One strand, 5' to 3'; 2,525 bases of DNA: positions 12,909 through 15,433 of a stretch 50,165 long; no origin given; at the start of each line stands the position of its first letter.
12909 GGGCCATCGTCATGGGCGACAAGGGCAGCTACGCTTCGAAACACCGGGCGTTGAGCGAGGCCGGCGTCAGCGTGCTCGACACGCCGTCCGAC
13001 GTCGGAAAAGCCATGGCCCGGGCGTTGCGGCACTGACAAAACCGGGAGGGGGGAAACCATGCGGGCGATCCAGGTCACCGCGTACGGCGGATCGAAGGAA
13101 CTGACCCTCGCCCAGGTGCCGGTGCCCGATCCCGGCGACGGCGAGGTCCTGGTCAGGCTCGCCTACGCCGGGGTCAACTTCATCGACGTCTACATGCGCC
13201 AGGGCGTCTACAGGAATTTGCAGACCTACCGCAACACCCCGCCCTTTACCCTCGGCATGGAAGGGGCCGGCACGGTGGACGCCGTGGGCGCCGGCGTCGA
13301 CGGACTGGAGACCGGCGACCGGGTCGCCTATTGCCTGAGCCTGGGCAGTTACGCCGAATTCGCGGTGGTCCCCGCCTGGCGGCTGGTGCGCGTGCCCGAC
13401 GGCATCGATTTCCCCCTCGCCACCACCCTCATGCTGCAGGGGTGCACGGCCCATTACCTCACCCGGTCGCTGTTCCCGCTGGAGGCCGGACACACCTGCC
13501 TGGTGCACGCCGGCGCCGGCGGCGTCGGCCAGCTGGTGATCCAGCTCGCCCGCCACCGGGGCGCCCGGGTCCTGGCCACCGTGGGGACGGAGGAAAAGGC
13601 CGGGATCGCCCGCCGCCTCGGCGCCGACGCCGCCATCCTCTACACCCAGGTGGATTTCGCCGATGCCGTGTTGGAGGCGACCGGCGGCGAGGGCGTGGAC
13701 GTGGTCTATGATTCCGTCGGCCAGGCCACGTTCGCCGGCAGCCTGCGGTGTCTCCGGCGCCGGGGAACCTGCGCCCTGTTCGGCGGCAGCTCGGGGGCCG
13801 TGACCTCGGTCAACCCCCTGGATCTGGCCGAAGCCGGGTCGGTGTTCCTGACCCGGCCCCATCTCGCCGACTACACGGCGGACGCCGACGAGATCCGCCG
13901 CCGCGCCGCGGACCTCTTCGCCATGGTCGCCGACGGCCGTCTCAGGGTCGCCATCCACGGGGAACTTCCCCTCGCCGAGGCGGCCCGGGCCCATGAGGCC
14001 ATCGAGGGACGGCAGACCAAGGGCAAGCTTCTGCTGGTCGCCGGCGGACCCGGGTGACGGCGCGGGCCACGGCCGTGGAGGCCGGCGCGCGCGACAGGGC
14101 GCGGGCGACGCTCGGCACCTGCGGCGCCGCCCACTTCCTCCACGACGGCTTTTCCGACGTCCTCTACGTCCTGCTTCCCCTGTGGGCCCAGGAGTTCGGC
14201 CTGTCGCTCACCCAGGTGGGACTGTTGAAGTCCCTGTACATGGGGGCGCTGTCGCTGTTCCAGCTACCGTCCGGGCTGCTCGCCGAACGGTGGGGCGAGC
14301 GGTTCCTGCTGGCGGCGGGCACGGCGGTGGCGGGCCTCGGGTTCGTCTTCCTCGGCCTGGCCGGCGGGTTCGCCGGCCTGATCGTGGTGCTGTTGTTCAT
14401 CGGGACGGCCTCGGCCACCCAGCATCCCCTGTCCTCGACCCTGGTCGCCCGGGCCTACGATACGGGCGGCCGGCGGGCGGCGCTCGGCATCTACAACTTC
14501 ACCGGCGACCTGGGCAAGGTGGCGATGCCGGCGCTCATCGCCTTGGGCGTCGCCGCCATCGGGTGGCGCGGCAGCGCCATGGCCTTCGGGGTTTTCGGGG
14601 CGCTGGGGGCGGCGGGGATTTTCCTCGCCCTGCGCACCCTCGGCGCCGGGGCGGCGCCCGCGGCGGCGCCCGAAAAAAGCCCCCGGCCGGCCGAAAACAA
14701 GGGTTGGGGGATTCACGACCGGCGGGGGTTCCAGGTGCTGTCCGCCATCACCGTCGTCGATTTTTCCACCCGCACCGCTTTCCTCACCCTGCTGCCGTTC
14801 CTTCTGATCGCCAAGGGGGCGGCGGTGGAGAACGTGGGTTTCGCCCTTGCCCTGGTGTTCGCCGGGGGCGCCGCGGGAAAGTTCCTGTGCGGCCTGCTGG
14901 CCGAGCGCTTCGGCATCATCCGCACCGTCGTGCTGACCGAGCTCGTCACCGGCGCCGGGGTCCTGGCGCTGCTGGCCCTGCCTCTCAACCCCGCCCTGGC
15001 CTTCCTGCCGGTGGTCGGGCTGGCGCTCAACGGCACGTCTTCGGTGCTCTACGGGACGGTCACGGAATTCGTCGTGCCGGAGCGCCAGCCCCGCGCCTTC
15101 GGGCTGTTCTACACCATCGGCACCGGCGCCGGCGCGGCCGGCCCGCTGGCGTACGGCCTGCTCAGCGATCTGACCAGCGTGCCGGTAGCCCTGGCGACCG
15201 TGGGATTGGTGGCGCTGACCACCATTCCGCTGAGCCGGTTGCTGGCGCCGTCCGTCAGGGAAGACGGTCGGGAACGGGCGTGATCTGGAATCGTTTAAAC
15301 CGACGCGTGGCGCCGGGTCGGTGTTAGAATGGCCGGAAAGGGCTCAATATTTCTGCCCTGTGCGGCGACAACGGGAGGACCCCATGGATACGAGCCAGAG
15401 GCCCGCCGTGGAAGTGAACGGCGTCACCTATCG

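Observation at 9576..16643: CoA-dependent acid/aldehyde module packed next to phosphonoacetate hydrolase and a TauE/SafE exporter: candidate undescribed C2-phosphonate/sulfonate route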

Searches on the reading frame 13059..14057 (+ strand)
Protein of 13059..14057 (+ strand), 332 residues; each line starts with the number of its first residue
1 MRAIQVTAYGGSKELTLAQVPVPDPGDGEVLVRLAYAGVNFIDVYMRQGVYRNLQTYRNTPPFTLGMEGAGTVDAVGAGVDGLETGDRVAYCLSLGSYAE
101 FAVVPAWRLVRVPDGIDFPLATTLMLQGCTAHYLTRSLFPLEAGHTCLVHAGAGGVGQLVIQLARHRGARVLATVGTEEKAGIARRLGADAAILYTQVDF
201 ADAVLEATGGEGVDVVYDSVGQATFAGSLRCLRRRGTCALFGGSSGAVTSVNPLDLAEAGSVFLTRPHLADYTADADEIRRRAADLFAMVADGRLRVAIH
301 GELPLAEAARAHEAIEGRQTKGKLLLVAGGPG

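Call 3: search_protein_families(library=pfam, proteins=[window:13059-14057:+])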
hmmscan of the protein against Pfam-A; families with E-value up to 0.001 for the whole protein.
window:13059-14057:+ (332 aa): 4 families
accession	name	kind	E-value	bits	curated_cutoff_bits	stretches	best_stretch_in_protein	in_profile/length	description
PF00107.32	ADH_zinc_N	-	2.9e-27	95.6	31.8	1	155-256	1-102/129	Zinc-binding dehydrogenase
PF13602.12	ADH_zinc_N_2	-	6.1e-23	82.7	27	1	187-326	1-134/134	Zinc-binding dehydrogenase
PF08240.17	ADH_N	-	8.5e-20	71.4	23.5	1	26-114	1-104/104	Alcohol dehydrogenase GroES-like domain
PF16884.10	ADH_N_2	-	5.3e-06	26.7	31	1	13-98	16-97/108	N-terminal domain of oxidoreductase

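Call 4: search_protein_families(library=ncbifam, proteins=[window:13059-14057:+])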
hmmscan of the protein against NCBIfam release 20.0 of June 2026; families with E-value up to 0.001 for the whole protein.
window:13059-14057:+ (332 aa): 25 families
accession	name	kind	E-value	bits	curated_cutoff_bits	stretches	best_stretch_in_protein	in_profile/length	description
NF008024.0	PRK10754.1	subfamily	2.9e-79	266.4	348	1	3-327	4-326/327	NADPH:quinone reductase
TIGR02824.1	quinone_pig3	subfamily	8.8e-64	215.5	296.8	1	1-327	1-324/325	putative NAD(P)H quinone oxidoreductase, PIG3 family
NF010344.0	PRK13771.1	subfamily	1.5e-32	112.9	349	2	96-326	116-331/334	putative alcohol dehydrogenase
NF041183.1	Pks2_ls1_myc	equivalog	4.8e-32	109.9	2400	1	4-326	1409-1727/2086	sulfolipid-1 biosynthesis phthioceranic/hydroxyphthioceranic acid synthase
TIGR01751.1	crot-CoA-red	equivalog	7.9e-32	110.4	378.55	3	93-201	137-247/398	crotonyl-CoA carboxylase/reductase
NF041172.1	AcrlCoa_red_Thmprot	equivalog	5.1e-29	101.3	500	2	96-326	116-332/334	acryloyl-CoA reductase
TIGR00692.1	tdh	equivalog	1.4e-23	83.5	458.35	2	96-246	117-265/340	L-threonine 3-dehydrogenase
NF058644.1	CurcmRedCuraProt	equivalog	3.6e-22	78.9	440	1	12-235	15-233/336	NADPH-dependent curcumin/dihydrocurcumin reductase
NF003808.0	PRK05396.1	equivalog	4e-22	78.5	380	2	96-243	119-264/341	L-threonine 3-dehydrogenase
TIGR02817.1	adh_fam_1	subfamily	1e-21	77.8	284.05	1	15-326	17-333/336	zinc-binding alcohol dehydrogenase family protein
TIGR02823.1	oxido_YhdH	subfamily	8e-21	74.2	297.25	1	3-247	2-247/324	acrylyl-CoA reductase family protein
TIGR03451.1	mycoS_dep_FDH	equivalog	1.4e-19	70.2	512.9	2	12-90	11-83/358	S-(hydroxymethyl)mycothiol dehydrogenase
NF006940.0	PRK09422.1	equivalog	1.4e-19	70.2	344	2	96-238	115-256/338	alcohol dehydrogenase AdhP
TIGR03989.1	Rxyl_3153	subfamily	1.8e-19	70.3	440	2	12-90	11-84/370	NDMA-dependent alcohol dehydrogenase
NF041097.1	keto_inos_dh_IolM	equivalog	2.6e-19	69.1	450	2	149-323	211-385/389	scyllo-inosose 3-dehydrogenase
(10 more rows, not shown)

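Call 38: search_solved_structures(query=window:13059-14057:+, show_alignments=2, max_evalue=1e-30)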
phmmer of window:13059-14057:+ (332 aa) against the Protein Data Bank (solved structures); distinct sequences matched with E-value up to 1e-30: 23.
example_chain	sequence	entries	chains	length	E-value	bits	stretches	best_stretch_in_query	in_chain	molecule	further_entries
4rvs_A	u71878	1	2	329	1.1e-79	271.2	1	1-327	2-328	Probable quinone reductase Qor (NADPH:quinone reductase) (Zeta-crystallin homolog protein)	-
4rvu_A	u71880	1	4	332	2.1e-79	270.3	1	1-327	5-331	Probable quinone reductase Qor (NADPH:quinone reductase) (Zeta-crystallin homolog protein)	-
8j6e_A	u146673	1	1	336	1.2e-73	251.3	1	6-326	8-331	Quinone oxidoreductase, putative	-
1wly_A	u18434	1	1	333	8.4e-72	245.3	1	7-327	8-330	2-haloacrylate reductase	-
9kuj_A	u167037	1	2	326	2.2e-68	234.1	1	3-327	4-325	Quinone oxidoreductase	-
1qor_A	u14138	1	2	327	2.1e-65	224.2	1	4-327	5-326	QUINONE OXIDOREDUCTASE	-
3jyl_A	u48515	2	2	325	9.1e-63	215.6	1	3-327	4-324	Quinone oxidoreductase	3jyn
9vxk_A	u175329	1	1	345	1.6e-50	175.4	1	1-327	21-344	Oxidoreductase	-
3qwa_A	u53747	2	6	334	2.2e-50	174.9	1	4-326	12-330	Probable quinone oxidoreductase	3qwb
2eih_A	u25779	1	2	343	1.8e-43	152.2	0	94-329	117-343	Alcohol dehydrogenase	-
4dup_A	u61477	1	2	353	1.4e-40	142.7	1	1-326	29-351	quinone oxidoreductase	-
1yb5_A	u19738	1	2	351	1.5e-40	142.6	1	1-327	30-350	Quinone oxidoreductase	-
5k1s_A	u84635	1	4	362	4.2e-39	137.8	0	96-327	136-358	Oxidoreductase, zinc-binding dehydrogenase family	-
2oby_A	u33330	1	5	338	8.8e-37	130.2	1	3-326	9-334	Putative quinone oxidoreductase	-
2j8z_A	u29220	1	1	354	1e-36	130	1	3-326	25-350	QUINONE OXIDOREDUCTASE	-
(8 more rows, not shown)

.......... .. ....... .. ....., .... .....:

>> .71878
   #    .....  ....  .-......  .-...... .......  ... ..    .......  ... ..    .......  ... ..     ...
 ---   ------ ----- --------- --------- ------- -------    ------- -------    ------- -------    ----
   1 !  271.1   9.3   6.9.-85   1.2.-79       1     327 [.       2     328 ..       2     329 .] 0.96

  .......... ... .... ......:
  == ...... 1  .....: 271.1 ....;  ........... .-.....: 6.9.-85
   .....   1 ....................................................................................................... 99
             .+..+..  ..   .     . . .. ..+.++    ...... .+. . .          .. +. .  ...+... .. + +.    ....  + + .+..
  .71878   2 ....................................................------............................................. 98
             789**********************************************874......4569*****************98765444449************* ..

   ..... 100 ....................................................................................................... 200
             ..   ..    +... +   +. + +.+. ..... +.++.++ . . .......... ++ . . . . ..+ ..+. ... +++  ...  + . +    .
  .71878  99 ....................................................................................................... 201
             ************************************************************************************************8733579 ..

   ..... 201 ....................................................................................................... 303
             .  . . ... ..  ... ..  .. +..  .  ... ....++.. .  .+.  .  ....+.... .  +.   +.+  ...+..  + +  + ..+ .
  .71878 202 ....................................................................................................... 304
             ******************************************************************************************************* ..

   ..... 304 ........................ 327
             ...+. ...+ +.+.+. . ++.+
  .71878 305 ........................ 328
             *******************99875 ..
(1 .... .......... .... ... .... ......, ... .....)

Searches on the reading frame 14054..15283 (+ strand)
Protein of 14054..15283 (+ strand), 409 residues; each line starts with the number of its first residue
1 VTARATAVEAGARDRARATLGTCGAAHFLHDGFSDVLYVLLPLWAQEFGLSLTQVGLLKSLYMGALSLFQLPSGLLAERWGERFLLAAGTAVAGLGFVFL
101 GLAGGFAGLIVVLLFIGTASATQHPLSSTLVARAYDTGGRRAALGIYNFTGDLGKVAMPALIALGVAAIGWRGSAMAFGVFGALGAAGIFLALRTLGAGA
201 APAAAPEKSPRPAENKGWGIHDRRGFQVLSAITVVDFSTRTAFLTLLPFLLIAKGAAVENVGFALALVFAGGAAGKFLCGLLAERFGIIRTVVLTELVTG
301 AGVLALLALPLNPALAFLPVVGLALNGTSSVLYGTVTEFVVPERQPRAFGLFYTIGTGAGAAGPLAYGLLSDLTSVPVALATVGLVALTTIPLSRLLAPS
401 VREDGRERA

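Call 3: search_protein_families(library=pfam, proteins=[window:14054-15283:+])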
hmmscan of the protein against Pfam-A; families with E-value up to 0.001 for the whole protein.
window:14054-15283:+ (409 aa): 1 family
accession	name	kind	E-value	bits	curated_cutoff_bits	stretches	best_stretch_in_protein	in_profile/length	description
PF07690.21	MFS_1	-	1.6e-35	123.1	33.4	2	26-249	4-227/347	Major Facilitator Superfamily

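Call 4: search_protein_families(library=ncbifam, proteins=[window:14054-15283:+])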
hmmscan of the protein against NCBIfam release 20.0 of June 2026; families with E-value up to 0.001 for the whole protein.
window:14054-15283:+ (409 aa): 12 families
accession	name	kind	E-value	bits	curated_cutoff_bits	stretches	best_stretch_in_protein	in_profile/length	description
TIGR00881.1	2A0104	subfamily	1.2e-14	54.1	407.75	2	39-178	16-155/379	phosphoglycerate transporter protein PgtP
TIGR00893.1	2A0114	subfamily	2.7e-12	46.3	395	1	46-192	22-168/399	D-galactonate transporter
TIGR00895.1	2A0115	subfamily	5.6e-11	42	418.55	1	244-370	270-397/398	aromatic acid/H+ symport family MFS transporter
NF002962.0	PRK03633.1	equivalog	6.6e-09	35.3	361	1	243-328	219-305/382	MFS transporter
NF008661.1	PRK11663.1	subfamily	6.6e-07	28.7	564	1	41-194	53-204/439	MFS transporter family glucose-6-phosphate receptor UhpC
TIGR00890.1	2A0111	subfamily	1.8e-06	27.2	374.85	0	254-391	33-170/377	oxalate/formate antiport family MFS transporter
NF008586.0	PRK11551.1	equivalog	5.5e-06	25.6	410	1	15-391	12-390/406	3-(3-hydroxy-phenyl)propionate transporter MhpT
TIGR00886.1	2A0108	subfamily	2.5e-05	23.6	311.7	1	40-308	23-310/368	NarK family nitrate/nitrite MFS transporter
TIGR00711.1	efflux_EmrB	subfamily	5.8e-05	22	230.2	1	25-172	9-156/485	DHA2 family efflux MFS transporter permease subunit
TIGR00924.1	yjdL_sub1_fam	subfamily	7.4e-05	22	130.2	1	32-202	28-202/475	oligopeptide:H+ symporter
NF003024.0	PRK03893.1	subfamily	8.6e-05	21.5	604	0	28-173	30-176/497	sialate:H+ symport family MFS transporter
TIGR00897.2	2A0118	subfamily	0.00012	21.2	375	0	37-181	241-389/401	RbtT/DalT/CsbX family MFS transporter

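Call 52: search_dna_similar(query=window:14054-15283:+, collection=plasmids, mode=protein, max_rows=25, max_evalue=1e-40)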
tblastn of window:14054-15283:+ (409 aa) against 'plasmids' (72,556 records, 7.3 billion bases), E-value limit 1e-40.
Records with a match: 2; places in all: 2; records where one place covers at least 80% of the query: 2.
Best place of each record, by identity: <60% 2.
By first word of the organism name: Burkholderia 2.
By predicted mobility (MOB-suite, as given by PLSDB): non-mobilizable 1; conjugative 1.
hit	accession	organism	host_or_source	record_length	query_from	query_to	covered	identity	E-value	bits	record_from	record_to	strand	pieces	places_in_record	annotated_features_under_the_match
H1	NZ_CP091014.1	Burkholderia cenocepacia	-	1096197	12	404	96%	45.3%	2e-47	181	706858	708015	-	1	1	none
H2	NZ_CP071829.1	Burkholderia anthina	pure culture,RoundUp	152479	9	354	85%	45.7%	2e-43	169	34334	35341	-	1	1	MFS transporter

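Call 53: get_annotated_region(hit=H2, flank=6000)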
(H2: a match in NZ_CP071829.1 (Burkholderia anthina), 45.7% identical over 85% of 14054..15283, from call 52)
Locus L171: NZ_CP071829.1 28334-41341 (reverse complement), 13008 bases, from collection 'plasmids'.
description: Burkholderia anthina strain 1CH1 plasmid unnamed5, complete sequence
organism: Burkholderia anthina (NCBI taxid 179879)
taxonomy: Bacteria; Pseudomonadota; Betaproteobacteria; Burkholderiales; Burkholderiaceae; Burkholderia; Burkholderia anthina
host: -; source: pure culture,RoundUp; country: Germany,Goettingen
typing (MOB-suite, as given by PLSDB): conjugative; replicon rep_cluster_1467; relaxase MOBF; mating-pair formation MPF_F
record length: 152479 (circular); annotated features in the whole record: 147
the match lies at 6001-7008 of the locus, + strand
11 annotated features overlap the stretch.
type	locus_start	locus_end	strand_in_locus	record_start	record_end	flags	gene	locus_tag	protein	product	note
CDS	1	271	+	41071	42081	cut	cydB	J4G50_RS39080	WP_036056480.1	cytochrome d ubiquinol oxidase subunit II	-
CDS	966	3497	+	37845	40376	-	-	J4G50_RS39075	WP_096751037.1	glucose/quinate/shikimate family membrane-bound PQQ-dependent dehydrogenase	-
CDS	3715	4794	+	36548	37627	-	-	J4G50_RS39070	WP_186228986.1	porin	-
CDS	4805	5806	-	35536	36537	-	-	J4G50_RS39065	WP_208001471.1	LysR substrate-binding domain-containing protein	-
CDS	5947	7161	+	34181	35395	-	-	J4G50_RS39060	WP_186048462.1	MFS transporter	GO:0055085 - transmembrane transport [Evidence IEA]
CDS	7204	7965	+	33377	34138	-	-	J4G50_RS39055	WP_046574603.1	SDR family oxidoreductase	-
CDS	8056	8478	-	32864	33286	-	-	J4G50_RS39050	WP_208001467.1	DUF3224 domain-containing protein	-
CDS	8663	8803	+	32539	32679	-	-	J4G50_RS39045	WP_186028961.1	hypothetical protein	-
CDS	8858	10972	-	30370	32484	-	-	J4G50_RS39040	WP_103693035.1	HlyD family efflux transporter periplasmic adaptor subunit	-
CDS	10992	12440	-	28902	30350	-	-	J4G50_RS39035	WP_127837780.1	HlyD family efflux transporter periplasmic adaptor subunit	-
CDS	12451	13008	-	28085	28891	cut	-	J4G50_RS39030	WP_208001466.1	efflux RND transporter periplasmic adaptor subunit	GO:0006810 - transport [Evidence IEA]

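Call 54: get_annotated_region(hit=H1, flank=6000)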
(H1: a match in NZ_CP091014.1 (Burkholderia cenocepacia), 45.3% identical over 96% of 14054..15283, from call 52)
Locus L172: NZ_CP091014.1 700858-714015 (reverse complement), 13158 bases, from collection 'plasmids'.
description: Burkholderia cenocepacia strain CMCC(B)23006 plasmid unnamed2, complete sequence
organism: Burkholderia cenocepacia (NCBI taxid 95486)
taxonomy: Bacteria; Pseudomonadota; Betaproteobacteria; Burkholderiales; Burkholderiaceae; Burkholderia; Burkholderia cenocepacia
host: -; source: -; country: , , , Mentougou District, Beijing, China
typing (MOB-suite, as given by PLSDB): non-mobilizable
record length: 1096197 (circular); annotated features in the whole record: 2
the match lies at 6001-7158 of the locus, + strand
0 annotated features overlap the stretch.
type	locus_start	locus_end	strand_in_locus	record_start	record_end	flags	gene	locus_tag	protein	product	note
